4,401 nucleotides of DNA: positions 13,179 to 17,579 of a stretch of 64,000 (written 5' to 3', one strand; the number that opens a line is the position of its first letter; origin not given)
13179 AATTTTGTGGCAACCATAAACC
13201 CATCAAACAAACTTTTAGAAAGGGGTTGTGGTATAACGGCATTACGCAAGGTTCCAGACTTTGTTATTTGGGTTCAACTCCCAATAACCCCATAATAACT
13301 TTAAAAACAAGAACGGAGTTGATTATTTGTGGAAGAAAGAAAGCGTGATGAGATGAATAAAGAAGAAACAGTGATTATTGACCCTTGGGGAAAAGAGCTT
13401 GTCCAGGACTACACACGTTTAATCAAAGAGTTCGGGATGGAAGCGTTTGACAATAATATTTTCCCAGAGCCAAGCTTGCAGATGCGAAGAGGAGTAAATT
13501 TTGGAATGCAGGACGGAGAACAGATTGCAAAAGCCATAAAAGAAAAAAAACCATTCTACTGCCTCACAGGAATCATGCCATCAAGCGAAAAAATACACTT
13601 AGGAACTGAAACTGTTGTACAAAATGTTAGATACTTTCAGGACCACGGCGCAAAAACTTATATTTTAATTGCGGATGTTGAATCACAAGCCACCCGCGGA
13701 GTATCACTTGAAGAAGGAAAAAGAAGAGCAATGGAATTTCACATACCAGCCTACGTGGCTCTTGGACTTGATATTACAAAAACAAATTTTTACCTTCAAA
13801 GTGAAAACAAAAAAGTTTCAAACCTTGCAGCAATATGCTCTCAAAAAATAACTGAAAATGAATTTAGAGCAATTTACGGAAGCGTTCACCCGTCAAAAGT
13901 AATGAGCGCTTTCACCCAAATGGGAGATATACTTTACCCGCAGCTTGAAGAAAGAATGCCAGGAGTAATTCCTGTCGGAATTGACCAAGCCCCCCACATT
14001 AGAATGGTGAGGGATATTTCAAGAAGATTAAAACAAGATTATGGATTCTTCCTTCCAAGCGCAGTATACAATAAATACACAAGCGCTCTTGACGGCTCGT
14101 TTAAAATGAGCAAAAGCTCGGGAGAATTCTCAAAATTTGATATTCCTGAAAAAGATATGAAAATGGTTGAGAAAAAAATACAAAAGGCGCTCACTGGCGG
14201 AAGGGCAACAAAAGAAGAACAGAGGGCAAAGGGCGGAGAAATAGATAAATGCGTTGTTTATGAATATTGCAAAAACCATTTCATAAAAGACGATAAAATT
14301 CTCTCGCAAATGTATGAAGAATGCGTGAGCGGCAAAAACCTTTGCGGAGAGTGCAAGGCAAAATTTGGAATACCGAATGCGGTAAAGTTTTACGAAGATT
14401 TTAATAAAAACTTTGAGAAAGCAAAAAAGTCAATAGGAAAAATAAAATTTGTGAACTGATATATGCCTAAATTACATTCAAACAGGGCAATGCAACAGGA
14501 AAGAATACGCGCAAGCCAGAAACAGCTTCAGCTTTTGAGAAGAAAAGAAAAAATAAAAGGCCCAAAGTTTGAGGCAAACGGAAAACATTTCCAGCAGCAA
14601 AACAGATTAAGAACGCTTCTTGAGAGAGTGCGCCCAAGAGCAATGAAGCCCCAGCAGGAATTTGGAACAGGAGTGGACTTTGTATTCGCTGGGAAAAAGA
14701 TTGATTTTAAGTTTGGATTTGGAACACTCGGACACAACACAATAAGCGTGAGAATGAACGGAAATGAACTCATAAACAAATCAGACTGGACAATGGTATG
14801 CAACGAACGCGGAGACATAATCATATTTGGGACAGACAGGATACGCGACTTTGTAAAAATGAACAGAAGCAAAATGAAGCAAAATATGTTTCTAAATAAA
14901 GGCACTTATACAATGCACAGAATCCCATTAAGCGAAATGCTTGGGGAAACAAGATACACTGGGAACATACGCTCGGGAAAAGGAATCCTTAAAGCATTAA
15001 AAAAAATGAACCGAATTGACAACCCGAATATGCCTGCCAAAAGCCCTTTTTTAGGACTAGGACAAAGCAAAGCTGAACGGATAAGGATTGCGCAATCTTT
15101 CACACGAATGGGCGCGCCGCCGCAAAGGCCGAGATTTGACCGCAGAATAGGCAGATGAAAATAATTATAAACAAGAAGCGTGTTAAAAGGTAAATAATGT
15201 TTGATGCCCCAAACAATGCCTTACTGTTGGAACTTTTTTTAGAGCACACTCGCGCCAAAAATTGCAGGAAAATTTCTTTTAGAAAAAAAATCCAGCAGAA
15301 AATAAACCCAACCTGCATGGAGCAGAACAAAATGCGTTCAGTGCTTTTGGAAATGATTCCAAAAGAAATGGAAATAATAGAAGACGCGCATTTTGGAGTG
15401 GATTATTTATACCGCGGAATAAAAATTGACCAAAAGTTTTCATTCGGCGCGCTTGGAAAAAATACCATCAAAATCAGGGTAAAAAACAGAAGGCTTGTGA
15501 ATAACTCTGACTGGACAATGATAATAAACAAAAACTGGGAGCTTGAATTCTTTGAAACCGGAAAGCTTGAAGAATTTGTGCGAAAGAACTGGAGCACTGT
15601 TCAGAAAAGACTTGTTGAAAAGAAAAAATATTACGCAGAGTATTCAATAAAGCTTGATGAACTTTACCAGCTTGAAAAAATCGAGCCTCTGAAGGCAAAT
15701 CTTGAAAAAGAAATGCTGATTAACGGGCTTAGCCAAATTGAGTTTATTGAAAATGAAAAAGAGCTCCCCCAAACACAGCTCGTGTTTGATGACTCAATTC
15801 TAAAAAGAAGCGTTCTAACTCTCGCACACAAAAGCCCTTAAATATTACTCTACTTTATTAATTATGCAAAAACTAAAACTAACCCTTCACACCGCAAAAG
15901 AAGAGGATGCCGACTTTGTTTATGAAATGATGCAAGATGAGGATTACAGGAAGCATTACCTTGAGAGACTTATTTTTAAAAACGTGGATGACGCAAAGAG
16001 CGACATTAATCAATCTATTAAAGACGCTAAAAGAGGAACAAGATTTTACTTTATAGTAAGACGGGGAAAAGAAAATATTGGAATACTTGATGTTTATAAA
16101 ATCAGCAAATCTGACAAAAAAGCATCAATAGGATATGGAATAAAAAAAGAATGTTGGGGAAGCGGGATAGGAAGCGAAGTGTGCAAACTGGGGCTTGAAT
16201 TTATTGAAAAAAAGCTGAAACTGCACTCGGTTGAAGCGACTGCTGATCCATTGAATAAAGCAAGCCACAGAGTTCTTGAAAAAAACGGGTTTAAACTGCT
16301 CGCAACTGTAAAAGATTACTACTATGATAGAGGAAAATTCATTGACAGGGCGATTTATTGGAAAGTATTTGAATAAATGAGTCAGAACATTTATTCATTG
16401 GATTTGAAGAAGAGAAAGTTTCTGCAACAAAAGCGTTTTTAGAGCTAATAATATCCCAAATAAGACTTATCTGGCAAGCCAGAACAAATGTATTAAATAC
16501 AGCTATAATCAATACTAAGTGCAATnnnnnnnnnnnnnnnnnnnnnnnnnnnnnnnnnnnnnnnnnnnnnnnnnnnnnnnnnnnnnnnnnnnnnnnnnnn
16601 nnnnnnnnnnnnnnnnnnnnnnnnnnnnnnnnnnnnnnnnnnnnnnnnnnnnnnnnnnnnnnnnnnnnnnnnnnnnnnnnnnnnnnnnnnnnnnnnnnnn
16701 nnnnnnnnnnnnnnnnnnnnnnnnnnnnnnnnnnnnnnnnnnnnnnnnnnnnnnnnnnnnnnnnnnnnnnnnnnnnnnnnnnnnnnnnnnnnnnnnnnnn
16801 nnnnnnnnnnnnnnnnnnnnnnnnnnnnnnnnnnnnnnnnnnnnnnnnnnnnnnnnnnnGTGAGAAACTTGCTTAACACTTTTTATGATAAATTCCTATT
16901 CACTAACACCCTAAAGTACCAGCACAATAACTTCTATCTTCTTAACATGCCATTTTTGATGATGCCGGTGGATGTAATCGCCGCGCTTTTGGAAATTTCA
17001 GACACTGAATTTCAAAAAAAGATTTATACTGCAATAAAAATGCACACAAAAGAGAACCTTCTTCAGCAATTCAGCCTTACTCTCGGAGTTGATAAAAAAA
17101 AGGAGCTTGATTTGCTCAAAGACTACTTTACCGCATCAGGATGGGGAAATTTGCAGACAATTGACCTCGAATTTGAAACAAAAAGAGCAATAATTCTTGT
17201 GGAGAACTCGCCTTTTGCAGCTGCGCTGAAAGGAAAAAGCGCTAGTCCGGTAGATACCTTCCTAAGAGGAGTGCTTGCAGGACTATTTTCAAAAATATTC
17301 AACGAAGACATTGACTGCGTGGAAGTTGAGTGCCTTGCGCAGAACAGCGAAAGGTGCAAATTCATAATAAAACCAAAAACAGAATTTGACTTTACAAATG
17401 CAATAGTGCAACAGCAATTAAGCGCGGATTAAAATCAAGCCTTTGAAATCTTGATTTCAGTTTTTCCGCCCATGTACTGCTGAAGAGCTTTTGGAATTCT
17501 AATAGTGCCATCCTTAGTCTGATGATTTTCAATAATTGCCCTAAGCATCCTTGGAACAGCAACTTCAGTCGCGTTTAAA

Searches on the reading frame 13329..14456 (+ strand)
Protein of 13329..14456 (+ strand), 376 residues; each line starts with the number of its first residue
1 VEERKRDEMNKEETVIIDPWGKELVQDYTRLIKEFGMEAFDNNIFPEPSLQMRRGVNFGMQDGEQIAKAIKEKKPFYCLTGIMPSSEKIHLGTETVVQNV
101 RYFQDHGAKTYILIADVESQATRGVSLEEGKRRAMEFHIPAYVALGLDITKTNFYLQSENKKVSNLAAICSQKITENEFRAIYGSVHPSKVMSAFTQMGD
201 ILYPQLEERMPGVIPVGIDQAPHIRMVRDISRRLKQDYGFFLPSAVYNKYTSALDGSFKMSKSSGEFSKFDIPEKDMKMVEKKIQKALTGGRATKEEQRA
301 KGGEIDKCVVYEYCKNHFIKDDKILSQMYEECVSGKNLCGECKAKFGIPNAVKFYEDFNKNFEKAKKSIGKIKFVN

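Call 16: search_protein_families(library=pfam, proteins=[window:13329-14456:+], max_evalue=0.001)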
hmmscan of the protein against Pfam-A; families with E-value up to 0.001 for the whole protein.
window:13329-14456:+ (376 aa): 1 family
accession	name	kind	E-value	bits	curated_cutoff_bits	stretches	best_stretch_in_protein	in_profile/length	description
PF00579.31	tRNA-synt_1b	-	1.9e-37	129.6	21.1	1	72-345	2-282/292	tRNA synthetases class I (W and Y)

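Call 52: find_related_loci(query=A5, collection=metagenome_contigs, flank=9000)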
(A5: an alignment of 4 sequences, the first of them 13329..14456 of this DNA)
Query A5 (376 aa) in metagenome_contigs; peptide patterns used: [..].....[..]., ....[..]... (x = any residue, [..] = any of these).
228 stretches matched a pattern; 35 encode a relative of the query (tblastn E <= 1e-3); 35 distinct loci.
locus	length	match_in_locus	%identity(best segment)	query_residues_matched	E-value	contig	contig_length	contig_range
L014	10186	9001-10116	88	4-375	0e+0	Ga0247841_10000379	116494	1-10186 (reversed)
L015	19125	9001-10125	86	1-375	0e+0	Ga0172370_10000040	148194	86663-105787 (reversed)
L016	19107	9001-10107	84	7-375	0e+0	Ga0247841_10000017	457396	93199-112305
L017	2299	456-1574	84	3-375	0e+0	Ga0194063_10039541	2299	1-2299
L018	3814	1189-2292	83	9-376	0e+0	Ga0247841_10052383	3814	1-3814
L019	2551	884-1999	83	7-375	0e+0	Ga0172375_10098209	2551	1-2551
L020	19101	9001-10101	83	9-375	0e+0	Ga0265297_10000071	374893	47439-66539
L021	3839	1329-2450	83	3-375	0e+0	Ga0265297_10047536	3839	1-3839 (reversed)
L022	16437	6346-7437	83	12-375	0e+0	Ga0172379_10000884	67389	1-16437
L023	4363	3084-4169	81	9-370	0e+0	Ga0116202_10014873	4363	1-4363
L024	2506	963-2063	78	9-375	0e+0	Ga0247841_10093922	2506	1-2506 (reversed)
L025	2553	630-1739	79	8-375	0e+0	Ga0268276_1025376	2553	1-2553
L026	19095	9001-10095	80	13-375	0e+0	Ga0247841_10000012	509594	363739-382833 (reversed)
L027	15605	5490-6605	77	4-375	0e+0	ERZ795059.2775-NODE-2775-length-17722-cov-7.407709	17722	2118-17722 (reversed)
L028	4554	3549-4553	81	9-343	0e+0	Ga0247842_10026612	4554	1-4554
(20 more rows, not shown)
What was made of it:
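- Tried and rejected: I anchored on TrpRS instead (call 52).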

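Call 61: list_cluster_members(proteins=[window:13329-14456:+, window:17435-18715:-, P0001, P0003, window:14463-15155:+, window:15197-15838:+, P0013, P0028, P0010])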
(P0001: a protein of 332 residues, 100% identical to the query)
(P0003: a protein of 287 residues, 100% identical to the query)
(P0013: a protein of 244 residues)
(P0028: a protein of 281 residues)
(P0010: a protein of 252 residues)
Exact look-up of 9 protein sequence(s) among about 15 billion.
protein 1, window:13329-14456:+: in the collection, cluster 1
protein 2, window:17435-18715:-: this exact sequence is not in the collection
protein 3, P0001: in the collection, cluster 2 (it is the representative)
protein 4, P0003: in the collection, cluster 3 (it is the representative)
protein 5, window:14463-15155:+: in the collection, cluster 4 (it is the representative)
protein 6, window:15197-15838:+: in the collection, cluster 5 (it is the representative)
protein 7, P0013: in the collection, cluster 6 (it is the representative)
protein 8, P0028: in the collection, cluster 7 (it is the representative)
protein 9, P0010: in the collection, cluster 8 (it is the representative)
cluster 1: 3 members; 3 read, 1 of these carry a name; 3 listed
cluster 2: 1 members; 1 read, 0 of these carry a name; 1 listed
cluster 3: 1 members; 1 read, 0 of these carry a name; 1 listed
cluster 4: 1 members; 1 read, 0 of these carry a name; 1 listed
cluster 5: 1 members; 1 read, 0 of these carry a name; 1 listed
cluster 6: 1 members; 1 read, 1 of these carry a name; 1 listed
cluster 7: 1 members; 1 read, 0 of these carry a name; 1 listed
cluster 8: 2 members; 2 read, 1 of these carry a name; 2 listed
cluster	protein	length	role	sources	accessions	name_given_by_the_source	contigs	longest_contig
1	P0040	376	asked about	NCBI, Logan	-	-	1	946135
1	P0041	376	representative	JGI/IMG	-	tryptophanyl-tRNA synthetase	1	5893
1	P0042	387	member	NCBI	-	-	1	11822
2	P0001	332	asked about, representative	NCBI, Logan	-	-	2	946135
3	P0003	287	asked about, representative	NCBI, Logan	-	-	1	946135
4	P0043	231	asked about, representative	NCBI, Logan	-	-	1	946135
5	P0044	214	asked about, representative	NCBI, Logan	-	-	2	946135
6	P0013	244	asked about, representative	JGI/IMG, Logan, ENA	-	hypothetical protein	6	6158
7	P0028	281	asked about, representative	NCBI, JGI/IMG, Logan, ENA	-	-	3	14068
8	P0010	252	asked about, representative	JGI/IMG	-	-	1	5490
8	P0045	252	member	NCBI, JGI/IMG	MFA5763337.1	MAG: hypothetical protein WC915_00825 [archaeon] | hypothetical protein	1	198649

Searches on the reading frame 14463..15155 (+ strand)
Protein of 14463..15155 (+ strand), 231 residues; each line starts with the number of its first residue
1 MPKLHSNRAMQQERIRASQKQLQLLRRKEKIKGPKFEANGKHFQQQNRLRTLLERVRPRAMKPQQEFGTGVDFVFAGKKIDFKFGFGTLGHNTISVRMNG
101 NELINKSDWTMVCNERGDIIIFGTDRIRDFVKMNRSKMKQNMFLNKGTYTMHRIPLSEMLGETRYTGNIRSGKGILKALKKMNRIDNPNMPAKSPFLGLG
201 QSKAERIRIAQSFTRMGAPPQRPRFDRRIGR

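Call 5: search_protein_families(library=pfam, proteins=[window:14463-15155:+], max_evalue=1)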
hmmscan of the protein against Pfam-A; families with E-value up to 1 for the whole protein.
window:14463-15155:+ (231 aa): 1 family
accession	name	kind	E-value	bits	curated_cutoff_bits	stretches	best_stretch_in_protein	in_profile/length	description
PF25476.1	Ribosomal_L19e_C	-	0.062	13.9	25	0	12-54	41-88/91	Ribosomal protein L19e, C-terminal domain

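Call 17: search_protein_families(library=ncbifam, proteins=[window:14463-15155:+], max_evalue=1)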
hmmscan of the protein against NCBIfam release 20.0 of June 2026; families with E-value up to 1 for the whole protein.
window:14463-15155:+ (231 aa): 2 families
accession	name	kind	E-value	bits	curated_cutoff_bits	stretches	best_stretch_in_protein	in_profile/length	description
NF003267.0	PRK04235.1-6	equivalog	0.13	12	190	1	94-141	147-194/196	hypothetical protein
NF006343.0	PRK08570.1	equivalog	0.35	10.9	131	0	11-55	95-144/150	50S ribosomal protein L19e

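Call 18: search_protein_families(library=phrogs, proteins=[window:14463-15155:+], max_evalue=1)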
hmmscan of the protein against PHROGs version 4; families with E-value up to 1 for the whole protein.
window:14463-15155:+ (231 aa): 1 family
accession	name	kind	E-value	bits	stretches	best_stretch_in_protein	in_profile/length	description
phrog_8328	-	unknown function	0.37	12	1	94-113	10-30/50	-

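Call 60: search_protein_families(library=padloc, proteins=[window:14463-15155:+], max_evalue=1)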
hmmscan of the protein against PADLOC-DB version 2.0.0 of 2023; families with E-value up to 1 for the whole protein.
window:14463-15155:+ (231 aa): 0 families

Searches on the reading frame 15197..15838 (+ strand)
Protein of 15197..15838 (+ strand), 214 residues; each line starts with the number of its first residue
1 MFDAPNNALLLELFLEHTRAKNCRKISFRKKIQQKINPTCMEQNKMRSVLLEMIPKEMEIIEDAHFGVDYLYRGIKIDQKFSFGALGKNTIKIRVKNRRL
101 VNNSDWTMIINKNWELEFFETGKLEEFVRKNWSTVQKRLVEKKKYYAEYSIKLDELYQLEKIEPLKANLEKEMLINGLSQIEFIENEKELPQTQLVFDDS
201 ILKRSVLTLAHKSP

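Call 5: search_protein_families(library=pfam, proteins=[window:15197-15838:+], max_evalue=1)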
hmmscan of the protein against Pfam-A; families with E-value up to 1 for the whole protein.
window:15197-15838:+ (214 aa): 1 family
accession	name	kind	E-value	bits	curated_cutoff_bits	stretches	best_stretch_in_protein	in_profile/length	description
PF17952.6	Cas6_N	-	0.2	12.4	27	1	93-156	52-112/115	Cas6 N-terminal domain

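Call 17: search_protein_families(library=ncbifam, proteins=[window:15197-15838:+], max_evalue=1)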
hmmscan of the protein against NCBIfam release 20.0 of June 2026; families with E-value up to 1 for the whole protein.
window:15197-15838:+ (214 aa): 0 families

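Call 18: search_protein_families(library=phrogs, proteins=[window:15197-15838:+], max_evalue=1)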
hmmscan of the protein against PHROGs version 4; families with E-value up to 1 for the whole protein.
window:15197-15838:+ (214 aa): 0 families

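Call 60: search_protein_families(library=padloc, proteins=[window:15197-15838:+], max_evalue=1)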
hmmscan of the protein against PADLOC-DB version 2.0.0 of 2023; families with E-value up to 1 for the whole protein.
window:15197-15838:+ (214 aa): 0 families

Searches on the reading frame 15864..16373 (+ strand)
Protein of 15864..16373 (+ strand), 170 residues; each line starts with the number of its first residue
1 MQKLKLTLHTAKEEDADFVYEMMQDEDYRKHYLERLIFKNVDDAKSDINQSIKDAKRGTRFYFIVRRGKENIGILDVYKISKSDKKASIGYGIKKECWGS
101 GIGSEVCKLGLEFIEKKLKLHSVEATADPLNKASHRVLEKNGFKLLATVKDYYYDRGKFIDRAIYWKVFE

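Call 16: search_protein_families(library=pfam, proteins=[window:15864-16373:+], max_evalue=0.001)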
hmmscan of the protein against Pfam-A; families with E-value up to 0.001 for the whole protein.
window:15864-16373:+ (170 aa): 3 families
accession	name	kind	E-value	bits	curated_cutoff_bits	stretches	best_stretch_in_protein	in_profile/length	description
PF13302.13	Acetyltransf_3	-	1.2e-25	91.2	25.4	1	6-144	2-138/138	Acetyltransferase (GNAT) domain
PF00583.31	Acetyltransf_1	-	5.8e-09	36.7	20.7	1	51-143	24-116/116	Acetyltransferase (GNAT) family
PF13420.13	Acetyltransf_4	-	3.3e-08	34.2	24.3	1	9-162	2-153/155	Acetyltransferase (GNAT) domain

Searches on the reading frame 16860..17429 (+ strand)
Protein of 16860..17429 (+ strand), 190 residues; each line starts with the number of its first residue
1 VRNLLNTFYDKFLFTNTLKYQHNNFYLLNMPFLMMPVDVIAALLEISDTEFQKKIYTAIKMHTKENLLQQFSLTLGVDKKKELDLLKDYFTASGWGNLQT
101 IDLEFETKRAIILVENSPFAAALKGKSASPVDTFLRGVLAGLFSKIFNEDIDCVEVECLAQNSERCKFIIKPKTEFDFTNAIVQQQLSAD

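Call 16: search_protein_families(library=pfam, proteins=[window:16860-17429:+], max_evalue=0.001)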
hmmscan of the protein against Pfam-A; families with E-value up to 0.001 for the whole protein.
window:16860-17429:+ (190 aa): 1 family
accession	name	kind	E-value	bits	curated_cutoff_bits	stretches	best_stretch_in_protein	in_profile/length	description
PF02830.23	V4R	-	7e-13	48.9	31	1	114-172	5-62/62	V4R domain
